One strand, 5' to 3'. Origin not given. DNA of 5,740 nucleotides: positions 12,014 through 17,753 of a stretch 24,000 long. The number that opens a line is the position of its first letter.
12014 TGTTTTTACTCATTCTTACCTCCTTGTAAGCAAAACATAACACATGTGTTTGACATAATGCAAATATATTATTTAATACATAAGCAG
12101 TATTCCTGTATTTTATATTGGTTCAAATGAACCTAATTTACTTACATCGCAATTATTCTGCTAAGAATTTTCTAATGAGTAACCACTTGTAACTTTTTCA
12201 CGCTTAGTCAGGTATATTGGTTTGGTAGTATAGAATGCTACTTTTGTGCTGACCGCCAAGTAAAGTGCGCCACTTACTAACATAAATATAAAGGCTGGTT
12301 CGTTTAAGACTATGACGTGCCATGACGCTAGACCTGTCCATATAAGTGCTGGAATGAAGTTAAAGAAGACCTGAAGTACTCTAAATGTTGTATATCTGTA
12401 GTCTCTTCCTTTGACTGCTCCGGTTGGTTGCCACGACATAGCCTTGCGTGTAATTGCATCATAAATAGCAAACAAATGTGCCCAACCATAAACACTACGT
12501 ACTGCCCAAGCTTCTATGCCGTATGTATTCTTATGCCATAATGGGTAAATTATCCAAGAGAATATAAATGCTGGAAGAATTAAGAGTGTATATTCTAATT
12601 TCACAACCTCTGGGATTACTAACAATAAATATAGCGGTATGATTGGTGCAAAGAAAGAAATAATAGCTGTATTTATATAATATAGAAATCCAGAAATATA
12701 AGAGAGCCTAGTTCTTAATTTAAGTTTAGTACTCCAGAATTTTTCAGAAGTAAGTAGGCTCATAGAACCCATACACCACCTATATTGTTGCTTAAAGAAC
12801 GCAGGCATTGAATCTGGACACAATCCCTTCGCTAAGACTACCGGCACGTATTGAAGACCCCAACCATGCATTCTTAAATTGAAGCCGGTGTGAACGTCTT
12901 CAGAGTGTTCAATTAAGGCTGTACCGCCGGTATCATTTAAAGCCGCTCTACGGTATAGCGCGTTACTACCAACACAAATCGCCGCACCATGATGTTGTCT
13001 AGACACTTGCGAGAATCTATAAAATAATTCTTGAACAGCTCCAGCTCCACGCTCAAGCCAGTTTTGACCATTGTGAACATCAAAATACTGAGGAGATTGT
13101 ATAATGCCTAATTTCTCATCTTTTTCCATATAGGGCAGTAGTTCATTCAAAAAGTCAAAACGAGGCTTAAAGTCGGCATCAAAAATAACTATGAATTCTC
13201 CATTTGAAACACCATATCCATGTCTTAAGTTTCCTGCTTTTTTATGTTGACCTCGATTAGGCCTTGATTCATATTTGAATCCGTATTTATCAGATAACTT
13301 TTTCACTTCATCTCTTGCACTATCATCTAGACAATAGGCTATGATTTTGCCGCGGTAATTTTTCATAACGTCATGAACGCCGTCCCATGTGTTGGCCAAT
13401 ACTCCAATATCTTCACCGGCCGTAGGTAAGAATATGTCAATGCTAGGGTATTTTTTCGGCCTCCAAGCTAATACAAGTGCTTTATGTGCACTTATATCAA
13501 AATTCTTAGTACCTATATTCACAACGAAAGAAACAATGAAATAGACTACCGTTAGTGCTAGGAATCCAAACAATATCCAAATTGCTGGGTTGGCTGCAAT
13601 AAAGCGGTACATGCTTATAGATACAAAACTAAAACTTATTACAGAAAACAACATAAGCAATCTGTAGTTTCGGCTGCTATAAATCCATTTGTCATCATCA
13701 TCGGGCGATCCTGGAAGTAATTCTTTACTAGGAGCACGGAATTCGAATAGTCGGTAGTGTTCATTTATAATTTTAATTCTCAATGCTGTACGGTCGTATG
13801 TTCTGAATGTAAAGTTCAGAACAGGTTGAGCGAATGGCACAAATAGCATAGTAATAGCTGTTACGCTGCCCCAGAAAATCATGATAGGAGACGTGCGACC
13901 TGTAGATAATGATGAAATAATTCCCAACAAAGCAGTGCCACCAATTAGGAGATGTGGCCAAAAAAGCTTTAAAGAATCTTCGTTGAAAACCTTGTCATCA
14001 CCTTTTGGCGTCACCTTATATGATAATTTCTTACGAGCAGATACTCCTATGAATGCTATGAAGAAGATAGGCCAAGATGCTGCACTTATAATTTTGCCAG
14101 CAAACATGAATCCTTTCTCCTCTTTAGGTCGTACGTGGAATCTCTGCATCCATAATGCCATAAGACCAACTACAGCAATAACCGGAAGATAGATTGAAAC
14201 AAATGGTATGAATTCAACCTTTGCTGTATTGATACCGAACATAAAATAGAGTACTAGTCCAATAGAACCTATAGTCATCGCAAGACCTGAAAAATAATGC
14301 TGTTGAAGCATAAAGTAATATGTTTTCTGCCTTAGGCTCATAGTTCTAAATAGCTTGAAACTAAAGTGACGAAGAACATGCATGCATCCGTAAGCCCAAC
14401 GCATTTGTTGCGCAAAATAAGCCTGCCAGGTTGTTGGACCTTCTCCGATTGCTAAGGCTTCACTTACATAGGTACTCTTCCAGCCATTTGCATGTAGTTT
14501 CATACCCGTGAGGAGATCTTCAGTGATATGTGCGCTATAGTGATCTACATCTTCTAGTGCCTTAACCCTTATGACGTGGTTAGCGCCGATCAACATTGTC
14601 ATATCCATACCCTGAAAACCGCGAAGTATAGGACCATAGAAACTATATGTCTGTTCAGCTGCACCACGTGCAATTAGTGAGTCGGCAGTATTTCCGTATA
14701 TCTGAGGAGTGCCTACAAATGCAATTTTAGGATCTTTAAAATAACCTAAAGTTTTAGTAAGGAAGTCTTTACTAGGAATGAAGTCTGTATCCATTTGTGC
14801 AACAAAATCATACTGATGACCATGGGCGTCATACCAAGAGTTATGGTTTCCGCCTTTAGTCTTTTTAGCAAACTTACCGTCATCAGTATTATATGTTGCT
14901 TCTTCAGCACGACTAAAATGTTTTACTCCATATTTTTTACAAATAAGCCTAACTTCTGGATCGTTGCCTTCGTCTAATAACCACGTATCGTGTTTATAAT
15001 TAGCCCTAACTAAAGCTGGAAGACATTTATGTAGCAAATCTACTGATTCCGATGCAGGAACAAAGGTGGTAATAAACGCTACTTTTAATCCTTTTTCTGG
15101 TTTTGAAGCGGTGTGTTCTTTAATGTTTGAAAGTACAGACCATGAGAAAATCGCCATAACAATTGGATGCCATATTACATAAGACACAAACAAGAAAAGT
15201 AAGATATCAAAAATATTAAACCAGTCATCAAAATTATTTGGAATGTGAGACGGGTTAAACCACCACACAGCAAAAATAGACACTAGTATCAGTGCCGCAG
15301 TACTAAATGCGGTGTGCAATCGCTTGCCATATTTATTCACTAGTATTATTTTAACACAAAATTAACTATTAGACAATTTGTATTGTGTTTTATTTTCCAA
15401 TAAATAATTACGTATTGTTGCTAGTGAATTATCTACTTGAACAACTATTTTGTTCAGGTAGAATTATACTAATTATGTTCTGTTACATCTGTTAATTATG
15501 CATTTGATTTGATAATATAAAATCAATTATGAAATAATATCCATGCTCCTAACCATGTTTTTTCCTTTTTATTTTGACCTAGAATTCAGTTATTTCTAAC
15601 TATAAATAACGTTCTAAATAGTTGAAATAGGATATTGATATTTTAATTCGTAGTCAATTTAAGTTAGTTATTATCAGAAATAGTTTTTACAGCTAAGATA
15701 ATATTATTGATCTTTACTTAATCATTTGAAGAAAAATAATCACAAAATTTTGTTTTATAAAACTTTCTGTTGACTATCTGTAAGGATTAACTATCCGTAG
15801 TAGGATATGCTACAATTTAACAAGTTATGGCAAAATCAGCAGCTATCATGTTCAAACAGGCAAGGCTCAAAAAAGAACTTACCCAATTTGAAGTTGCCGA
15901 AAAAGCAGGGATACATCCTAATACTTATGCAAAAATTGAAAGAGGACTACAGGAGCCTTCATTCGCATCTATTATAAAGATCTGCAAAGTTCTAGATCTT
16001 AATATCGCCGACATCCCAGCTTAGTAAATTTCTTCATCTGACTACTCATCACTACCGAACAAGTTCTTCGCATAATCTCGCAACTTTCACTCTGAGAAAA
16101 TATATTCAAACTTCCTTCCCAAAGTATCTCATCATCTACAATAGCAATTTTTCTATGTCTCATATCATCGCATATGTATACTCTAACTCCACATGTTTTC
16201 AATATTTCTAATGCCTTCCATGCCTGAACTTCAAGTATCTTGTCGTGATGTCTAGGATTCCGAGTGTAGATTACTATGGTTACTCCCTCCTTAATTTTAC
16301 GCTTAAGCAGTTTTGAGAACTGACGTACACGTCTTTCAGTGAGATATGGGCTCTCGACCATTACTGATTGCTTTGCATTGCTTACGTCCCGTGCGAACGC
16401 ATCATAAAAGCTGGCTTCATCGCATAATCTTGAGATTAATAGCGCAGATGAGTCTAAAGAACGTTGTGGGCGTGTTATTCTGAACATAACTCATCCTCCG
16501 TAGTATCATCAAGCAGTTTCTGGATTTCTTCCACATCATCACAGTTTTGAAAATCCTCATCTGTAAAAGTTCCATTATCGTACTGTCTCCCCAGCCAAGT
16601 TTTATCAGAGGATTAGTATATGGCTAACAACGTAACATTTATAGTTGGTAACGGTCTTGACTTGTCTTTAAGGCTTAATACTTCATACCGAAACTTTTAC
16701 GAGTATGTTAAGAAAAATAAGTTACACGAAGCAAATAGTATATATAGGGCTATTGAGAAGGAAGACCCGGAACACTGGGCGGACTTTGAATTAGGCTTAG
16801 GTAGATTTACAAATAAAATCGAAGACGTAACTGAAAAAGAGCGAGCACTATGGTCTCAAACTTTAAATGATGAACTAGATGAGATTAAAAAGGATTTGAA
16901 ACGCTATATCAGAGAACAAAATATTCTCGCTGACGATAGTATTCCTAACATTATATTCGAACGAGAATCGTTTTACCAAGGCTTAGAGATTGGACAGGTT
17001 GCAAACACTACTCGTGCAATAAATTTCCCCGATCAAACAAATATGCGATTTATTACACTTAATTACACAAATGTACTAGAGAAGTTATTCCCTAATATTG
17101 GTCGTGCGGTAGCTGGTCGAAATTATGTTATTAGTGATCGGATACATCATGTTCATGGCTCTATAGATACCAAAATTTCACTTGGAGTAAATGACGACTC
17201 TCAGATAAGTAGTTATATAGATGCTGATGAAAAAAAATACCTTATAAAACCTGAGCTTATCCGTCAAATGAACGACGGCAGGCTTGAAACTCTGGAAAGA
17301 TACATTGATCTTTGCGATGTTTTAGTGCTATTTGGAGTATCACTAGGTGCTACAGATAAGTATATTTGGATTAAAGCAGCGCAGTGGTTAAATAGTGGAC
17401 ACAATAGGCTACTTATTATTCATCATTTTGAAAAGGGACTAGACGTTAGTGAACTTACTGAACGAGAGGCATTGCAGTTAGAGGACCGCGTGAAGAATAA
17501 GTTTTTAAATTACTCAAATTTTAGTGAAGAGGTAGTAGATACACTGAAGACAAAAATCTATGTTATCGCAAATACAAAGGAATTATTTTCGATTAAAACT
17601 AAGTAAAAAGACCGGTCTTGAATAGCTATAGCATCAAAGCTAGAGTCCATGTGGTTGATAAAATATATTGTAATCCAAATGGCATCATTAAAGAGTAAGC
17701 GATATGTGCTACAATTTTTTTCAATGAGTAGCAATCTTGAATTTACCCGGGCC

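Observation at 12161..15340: Two complete BcsA/CesA-like processive glycan synthases fused head-to-tail in one polypeptide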

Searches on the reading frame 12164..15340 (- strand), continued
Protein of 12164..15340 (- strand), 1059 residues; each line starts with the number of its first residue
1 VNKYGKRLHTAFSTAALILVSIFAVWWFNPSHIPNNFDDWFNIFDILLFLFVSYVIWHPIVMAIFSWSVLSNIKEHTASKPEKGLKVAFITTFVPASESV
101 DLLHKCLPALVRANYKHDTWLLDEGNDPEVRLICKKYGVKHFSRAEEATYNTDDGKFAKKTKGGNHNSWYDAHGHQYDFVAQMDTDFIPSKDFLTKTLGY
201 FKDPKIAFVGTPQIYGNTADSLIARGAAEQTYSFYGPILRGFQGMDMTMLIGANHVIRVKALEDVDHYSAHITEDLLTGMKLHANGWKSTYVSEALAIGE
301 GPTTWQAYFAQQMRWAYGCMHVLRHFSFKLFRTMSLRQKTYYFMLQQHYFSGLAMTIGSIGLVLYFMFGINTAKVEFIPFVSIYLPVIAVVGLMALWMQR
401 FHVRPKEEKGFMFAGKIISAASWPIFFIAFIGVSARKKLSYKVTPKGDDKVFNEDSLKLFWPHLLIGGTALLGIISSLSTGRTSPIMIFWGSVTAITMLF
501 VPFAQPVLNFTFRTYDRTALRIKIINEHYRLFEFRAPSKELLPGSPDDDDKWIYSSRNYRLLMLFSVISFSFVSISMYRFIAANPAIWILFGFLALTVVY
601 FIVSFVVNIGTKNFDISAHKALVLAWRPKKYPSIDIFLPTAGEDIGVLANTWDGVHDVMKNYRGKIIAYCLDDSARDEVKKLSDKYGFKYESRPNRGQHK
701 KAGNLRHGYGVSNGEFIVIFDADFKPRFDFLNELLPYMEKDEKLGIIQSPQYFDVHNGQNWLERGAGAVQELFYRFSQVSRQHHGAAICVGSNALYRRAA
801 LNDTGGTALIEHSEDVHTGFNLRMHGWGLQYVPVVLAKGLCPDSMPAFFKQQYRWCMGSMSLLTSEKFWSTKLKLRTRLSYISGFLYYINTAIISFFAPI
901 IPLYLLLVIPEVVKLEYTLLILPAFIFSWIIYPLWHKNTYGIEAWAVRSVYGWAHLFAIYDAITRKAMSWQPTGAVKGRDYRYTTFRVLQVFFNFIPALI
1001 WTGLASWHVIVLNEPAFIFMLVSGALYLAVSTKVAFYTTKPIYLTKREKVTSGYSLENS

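Call 79: predict_structure(alignment_id=A3)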
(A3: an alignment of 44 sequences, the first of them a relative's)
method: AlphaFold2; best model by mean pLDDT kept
length: 1114 residues; sequences in the alignment: 44
mean_pLDDT: 82.2   pTM: 0.79
mean pLDDT of the five models: 82.2, 80.6, 78.0, 74.7, 65.0
residues with pLDDT >= 90: 380; 70-90: 564; 50-70: 120; < 50: 50
segments of 3 or more residues with pLDDT < 50: 1-5, 450-453, 539-565, 773-776, 911-915, 1107-1109
pLDDT, mean of each block of 10 residues (from residue 1): 50 83 94 93 91 94 88 81 86 86 81 94 91 92 90 69 65 87 89 93 90 85 85 76 82 72 84 63 86 86 82 84 84 87 81 88 90 89 87 87 71 77 88 88 58 62 88 90 83 85 85 81 73 59 39 36 55 94 92 86 89 93 83 91 93 92 96 89 94 71 85 95 79 89 89 85 71 50 77 84 67 72 80 77 84 93 96 80 88 89 64 53 87 92 89 94 90 89 91 89 88 78 90 91 85 76 92 92 93 84 56 56
secondary structure, 60 per line:
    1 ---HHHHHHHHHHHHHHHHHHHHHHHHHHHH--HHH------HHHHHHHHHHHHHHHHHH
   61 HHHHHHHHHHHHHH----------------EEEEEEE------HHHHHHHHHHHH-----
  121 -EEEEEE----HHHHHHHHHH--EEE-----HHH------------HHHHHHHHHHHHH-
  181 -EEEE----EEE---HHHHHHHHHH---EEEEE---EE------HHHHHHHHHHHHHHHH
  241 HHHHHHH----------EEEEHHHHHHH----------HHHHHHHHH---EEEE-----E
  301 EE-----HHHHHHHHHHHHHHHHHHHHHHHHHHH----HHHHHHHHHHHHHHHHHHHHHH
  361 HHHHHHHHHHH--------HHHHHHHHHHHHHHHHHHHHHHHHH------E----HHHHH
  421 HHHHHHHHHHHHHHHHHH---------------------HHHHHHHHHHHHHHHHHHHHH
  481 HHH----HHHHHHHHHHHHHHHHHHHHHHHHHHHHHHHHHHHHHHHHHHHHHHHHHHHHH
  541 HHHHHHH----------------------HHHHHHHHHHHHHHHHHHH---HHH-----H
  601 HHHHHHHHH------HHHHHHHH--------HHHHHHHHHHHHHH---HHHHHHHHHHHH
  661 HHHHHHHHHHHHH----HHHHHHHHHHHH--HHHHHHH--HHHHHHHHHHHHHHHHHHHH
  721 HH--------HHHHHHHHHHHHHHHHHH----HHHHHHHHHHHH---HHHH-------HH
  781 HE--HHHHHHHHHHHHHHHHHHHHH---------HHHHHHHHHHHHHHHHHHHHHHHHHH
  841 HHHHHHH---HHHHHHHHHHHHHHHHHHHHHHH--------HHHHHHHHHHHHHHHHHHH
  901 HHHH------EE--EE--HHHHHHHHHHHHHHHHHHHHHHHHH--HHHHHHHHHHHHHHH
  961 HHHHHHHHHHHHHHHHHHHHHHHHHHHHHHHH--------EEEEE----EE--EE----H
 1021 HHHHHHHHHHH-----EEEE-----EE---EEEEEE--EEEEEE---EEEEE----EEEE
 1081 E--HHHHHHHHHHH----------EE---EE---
elements in order (helices of 4 or more, strands of 3 or more residues): H4-31 H43-74 E91-97 H104-115 E122-127 H132-141 E144-146 H167-179 E182-185 E190-192 H196-205 E209-213 H225-247 E258-261 H262-268 H279-287 E291-294 E300-302 H308-334 H339-371 H380-404 H416-438 H460-483 H488-547 H570-588 H600-609 H616-623 H632-645 H649-673 H678-689 H692-698 H701-722 H731-748 H753-764 H768-771 H785-805 H815-847 H851-873 H882-904 H919-943 H946-992 E1001-1005 H1020-1031 E1037-1040 E1051-1056 E1059-1064 E1068-1072 E1077-1081 H1084-1094

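Call 82: fold_search(model_id=the predicted structure, library=pdb)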
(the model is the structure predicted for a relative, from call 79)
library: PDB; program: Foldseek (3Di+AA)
matches with E <= 10: 677; with E <= 0.001: 189
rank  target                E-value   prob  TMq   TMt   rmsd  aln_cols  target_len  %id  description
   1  4p00_A                4.8e-19  1.00  0.37  0.54   5.8       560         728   20  Bacterial Cellulose Synthase in complex with cyclic-di-GMP and UDP (released 2014-04-09)
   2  9b8v_E                2.0e-17  1.00  0.37  0.47   4.8       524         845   18  AlphaFold2 informed cryo-EM model of the E. coli cellulose synthase BcsAG3B6 complex (released 2025-02-19)
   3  5ej1_A                3.7e-17  1.00  0.37  0.55   5.5       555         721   20  Pre-translocation state of bacterial cellulose synthase (released 2016-03-30)
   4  4hg6_A                5.9e-17  1.00  0.36  0.51   6.1       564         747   20  Structure of a cellulose synthase - cellulose translocation intermediate (released 2012-12-19)
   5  9fnn_A                1.2e-16  1.00  0.35  0.49   5.7       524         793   18  Cryo-EM structure of the c-di-GMP-saturated 'crown'less Bcs macrocomplex for cellulose secretion in E. coli (released 2024-10-16)
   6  9fmz_A                7.1e-16  1.00  0.34  0.46   5.6       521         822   18  Cryo-EM structure of the c-di-GMP-bound synthase:pEtN transferase complex (BcsA-Bct-G3) from the E. coli cellulose sec (released 2024-10-16)
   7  9fmv_A                4.2e-15  1.00  0.32  0.45   5.4       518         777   17  Cryo-EM structure of the c-di-GMP-free synthase:pEtN transferase complex (BcsA-Bct-G3) from the E. coli cellulose secr (released 2024-10-16)
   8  9fp0_A                1.0e-14  1.00  0.32  0.45   6.2       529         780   18  Cryo-EM structure of the 'crown'less Bcs macrocomplex for E. coli cellulose secretion in non-saturating c-di-GMP (loca (released 2024-10-16)
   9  8g2j_D                1.3e-12  1.00  0.33  0.49  11.0       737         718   15  Hybrid aspen cellulose synthase-8 bound to UDP-glucose (released 2023-03-01)
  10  8vht_A                2.4e-12  1.00  0.29  0.45  14.4       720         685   14  Cryo EM structure of a soybean CesA3 homotrimer (released 2025-01-15)
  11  8g2j_I                3.3e-12  1.00  0.33  0.48   9.4       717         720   14  Hybrid aspen cellulose synthase-8 bound to UDP-glucose (released 2023-03-01)
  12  8g2j_C                3.8e-12  1.00  0.30  0.44  14.0       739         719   14  Hybrid aspen cellulose synthase-8 bound to UDP-glucose (released 2023-03-01)
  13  8vi0_A                5.8e-12  1.00  0.33  0.49  12.0       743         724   14  Cryo EM structure of a soybean CesA6 homotrimer (released 2025-01-15)
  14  8vi0_B                7.5e-12  1.00  0.33  0.49  11.9       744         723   14  Cryo EM structure of a soybean CesA6 homotrimer (released 2025-01-15)
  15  8g27_I                8.9e-12  1.00  0.32  0.48  10.6       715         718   14  Hybrid aspen cellulose synthase-8 bound to UDP (released 2023-03-01)
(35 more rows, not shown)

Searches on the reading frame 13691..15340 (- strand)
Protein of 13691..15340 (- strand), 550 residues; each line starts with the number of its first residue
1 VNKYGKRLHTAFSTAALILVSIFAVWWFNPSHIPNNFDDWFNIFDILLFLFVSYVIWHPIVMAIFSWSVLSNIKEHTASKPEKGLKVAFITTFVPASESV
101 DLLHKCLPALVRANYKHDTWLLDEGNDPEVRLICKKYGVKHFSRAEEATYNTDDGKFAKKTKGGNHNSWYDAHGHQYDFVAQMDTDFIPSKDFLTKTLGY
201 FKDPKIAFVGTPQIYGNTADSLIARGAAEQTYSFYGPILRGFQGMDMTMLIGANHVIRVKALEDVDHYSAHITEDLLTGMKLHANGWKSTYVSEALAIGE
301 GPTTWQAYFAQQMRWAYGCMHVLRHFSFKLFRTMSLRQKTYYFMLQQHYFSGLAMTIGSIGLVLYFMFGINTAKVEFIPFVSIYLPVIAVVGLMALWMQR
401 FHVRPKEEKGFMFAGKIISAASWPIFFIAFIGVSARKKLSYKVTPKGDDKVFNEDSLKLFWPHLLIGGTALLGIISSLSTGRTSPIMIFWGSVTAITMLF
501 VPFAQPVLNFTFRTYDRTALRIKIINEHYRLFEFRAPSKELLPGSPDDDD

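Call 6: search_protein_families(library=pfam, proteins=[window:13691-15340:-], max_evalue=0.01)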
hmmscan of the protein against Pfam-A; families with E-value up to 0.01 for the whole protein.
window:13691-15340:- (550 aa): 5 families
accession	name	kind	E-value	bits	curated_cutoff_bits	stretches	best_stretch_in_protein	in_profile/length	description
PF13632.12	Glyco_trans_2_3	-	1.8e-22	80.6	27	1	180-382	2-188/198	Glycosyl transferase family group 2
PF13641.12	Glyco_tranf_2_3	-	5.1e-17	63.1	27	1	90-318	3-230/230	Glycosyltransferase like family 2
PF13506.12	Glyco_transf_21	-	2.5e-10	40.5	21.7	1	175-316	29-173/174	Glycosyl transferase family 21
PF03552.20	Cellulose_synt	-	2.5e-07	30.1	24.7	1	270-368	420-517/722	Cellulose synthase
PF00535.33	Glycos_transf_2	-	0.00022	21.7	23.3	1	177-265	79-167/168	Glycosyl transferase family 2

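Call 7: search_protein_families(library=ncbifam, proteins=[window:13691-15340:-], max_evalue=0.01)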
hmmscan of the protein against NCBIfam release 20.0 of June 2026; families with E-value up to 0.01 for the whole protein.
window:13691-15340:- (550 aa): 8 families
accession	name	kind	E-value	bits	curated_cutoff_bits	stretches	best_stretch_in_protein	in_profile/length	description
TIGR03030.1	CelA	equivalog_domain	1.5e-40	138.9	699.1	1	9-479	56-530/714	UDP-forming cellulose synthase catalytic subunit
NF008558.0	PRK11498.1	equivalog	1.2e-28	99.6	992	1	9-447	194-623/872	UDP-forming cellulose synthase catalytic subunit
TIGR03937.1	PgaC_IcaA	equivalog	1.1e-11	44.3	422.3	1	55-394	5-340/407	poly-beta-1,6-N-acetyl-D-glucosamine synthase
TIGR03965.1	mycofact_glyco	equivalog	5.9e-08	32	280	1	87-321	73-302/467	mycofactocin biosynthesis glycosyltransferase MftF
NF053846.1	glyco_with_XrtP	equivalog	8.5e-08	31.3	520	1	255-436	229-420/440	XrtP-associated glycosyltransferase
NF041865.1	EpsU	equivalog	2.2e-06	27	700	1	257-340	203-285/394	exopolysaccharide biosynthesis GT2 family glycosyltransferase EpsU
NF040613.1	F420_dehyd_FpoJ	exception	0.00032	20.6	110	1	12-64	12-64/81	F420H2 dehydrogenase subunit FpoJ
TIGR04242.1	nodulat_NodC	equivalog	0.00036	19.6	550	1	277-320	243-285/395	chitooligosaccharide synthase NodC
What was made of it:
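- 13751..15340 (-): Module A (aa 1-530): A-type BcsA-like synthase, a Patescibacteria-specific lineage. Pfam/NCBIfam hits (calls 6, 7).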

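Call 13: search_solved_structures(query=window:13691-15340:-, max_evalue=0.001, show_alignments=2)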
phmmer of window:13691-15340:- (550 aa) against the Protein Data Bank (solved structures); distinct sequences matched with E-value up to 0.001: 13.
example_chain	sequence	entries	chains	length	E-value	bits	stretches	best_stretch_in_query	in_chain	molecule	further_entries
5ej1_A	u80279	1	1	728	1.9e-27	99.5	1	162-478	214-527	Putative cellulose synthase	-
4hg6_A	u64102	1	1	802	2.3e-27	99.2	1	162-478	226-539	Cellulose Synthase Subunit A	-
4p00_A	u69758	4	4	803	2.3e-27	99.2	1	162-478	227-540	Cellulose Synthase A subunit | Cellulose Synthase subunit A | Putative cellulose synthase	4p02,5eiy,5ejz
7lby_A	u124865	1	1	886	3.7e-24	88.6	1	11-361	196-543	Cellulose synthase catalytic subunit [UDP-forming]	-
9b8v_E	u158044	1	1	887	3.7e-24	88.6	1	11-361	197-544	Cellulose synthase catalytic subunit [UDP-forming]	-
9fmv_A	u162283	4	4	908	3.9e-24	88.5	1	11-361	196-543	Cellulose synthase catalytic subunit [UDP-forming]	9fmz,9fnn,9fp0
6wlb_A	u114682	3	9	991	2.3e-05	26.6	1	268-474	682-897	Cellulose synthase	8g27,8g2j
8vht_A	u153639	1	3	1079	7.8e-05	24.8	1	270-473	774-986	Cellulose synthase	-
7ck3_A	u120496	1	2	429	0.00014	23.9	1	270-318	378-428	Cellulose synthase A catalytic subunit 3 [UDP-forming],Cellulose synthase A catalytic subu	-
8dqk_A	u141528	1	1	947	0.00017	23.7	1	271-466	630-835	Cellulose synthase-like CslF6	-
8vi0_A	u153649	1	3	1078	0.00031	22.9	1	268-326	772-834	Cellulose synthase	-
8vhz_A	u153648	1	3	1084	0.00045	22.3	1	269-365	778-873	Cellulose synthase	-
7d5k_A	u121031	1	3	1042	0.00058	21.9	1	270-472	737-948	Cellulose synthase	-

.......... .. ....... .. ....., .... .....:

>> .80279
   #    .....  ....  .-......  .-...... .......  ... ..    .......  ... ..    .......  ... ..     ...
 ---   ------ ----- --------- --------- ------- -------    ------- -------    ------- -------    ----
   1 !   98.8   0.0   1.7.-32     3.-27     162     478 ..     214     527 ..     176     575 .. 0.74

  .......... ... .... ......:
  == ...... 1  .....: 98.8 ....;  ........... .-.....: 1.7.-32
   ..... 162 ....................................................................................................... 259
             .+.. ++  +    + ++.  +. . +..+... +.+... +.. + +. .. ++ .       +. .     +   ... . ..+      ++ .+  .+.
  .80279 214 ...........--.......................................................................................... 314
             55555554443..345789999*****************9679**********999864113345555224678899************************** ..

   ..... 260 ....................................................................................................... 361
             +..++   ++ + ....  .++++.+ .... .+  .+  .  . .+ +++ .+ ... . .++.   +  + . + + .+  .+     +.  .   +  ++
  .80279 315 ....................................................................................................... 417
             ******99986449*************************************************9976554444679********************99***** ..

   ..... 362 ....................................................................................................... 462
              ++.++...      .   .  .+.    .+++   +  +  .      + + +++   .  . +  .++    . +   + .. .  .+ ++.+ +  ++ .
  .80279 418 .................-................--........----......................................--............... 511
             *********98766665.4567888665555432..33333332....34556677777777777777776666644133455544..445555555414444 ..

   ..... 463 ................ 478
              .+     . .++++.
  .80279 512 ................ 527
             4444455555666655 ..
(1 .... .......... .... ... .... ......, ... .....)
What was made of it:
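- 13751..15340 (-): BcsA is the best PDB match, E 1.9e-27 (call 13).
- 13820..14335 (-): Module A C-terminal membrane bundle (TM3-TM6, IF3), with the gating-loop-like YKVTPKG motif at 14000-14020. The motif aligns to BcsA FAVTAK (call 13).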

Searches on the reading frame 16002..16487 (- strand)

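Call 20: search_protein_families(library=pfam, proteins=[window:16002-16487:-], max_evalue=0.01)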
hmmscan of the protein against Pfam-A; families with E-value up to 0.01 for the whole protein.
window:16002-16487:- (162 aa): 1 family
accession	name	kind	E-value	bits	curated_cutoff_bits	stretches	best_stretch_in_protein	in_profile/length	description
PF13091.12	PLDc_2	-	8.2e-11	42.3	27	1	35-134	5-105/132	PLD-like domain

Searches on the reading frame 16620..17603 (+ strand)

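Call 20: search_protein_families(library=pfam, proteins=[window:16620-17603:+], max_evalue=0.01)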
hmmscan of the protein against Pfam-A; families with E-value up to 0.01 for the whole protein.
window:16620-17603:+ (328 aa): 2 families
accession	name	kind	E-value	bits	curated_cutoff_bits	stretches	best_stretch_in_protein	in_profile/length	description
PF14253.11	AbiH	-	8e-30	105.2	30.9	1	7-266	2-258/260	Bacteriophage abortive infection AbiH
PF13289.12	SIR2_2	-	0.0073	16.8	24.5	0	144-210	3-70/141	SIR2-like domain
